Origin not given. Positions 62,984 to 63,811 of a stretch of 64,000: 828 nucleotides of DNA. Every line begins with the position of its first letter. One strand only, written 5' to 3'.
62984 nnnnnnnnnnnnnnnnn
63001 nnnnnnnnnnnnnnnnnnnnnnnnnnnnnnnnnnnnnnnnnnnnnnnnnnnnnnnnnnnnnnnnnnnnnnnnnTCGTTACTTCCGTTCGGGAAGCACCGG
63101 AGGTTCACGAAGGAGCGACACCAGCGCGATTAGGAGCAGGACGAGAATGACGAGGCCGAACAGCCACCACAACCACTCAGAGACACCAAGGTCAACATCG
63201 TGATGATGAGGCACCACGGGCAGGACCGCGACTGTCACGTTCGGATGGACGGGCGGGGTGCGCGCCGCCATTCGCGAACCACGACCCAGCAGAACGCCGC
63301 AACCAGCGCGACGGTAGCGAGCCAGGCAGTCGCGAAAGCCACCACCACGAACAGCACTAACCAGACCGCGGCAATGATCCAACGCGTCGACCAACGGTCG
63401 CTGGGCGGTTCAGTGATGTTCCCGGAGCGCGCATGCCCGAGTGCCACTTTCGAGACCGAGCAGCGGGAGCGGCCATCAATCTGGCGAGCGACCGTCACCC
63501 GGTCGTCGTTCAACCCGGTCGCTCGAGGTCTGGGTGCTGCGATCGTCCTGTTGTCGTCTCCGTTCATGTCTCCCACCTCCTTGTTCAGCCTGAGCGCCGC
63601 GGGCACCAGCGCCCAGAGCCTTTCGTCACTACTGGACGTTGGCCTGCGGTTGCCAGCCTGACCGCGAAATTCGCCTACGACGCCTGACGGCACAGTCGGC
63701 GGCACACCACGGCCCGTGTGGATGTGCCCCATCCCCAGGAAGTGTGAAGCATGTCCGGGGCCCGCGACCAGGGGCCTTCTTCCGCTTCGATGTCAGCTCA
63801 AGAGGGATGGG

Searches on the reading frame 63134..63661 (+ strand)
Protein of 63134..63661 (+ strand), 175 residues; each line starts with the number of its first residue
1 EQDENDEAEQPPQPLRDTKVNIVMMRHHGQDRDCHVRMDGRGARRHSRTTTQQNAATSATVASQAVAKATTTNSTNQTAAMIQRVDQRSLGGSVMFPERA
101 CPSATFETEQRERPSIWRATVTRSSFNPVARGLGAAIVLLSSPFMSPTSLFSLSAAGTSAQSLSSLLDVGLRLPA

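Call 8: search_protein_families(library=pfam, proteins=[window:63134-63661:+], max_evalue=0.1)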
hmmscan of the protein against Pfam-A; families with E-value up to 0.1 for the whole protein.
window:63134-63661:+ (175 aa): 1 family
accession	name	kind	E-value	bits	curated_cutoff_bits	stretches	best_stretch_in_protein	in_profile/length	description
PF06959.16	RecQ5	-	0.017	15.6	25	1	4-105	63-168/203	RecQ helicase protein-like 5 (RecQ5)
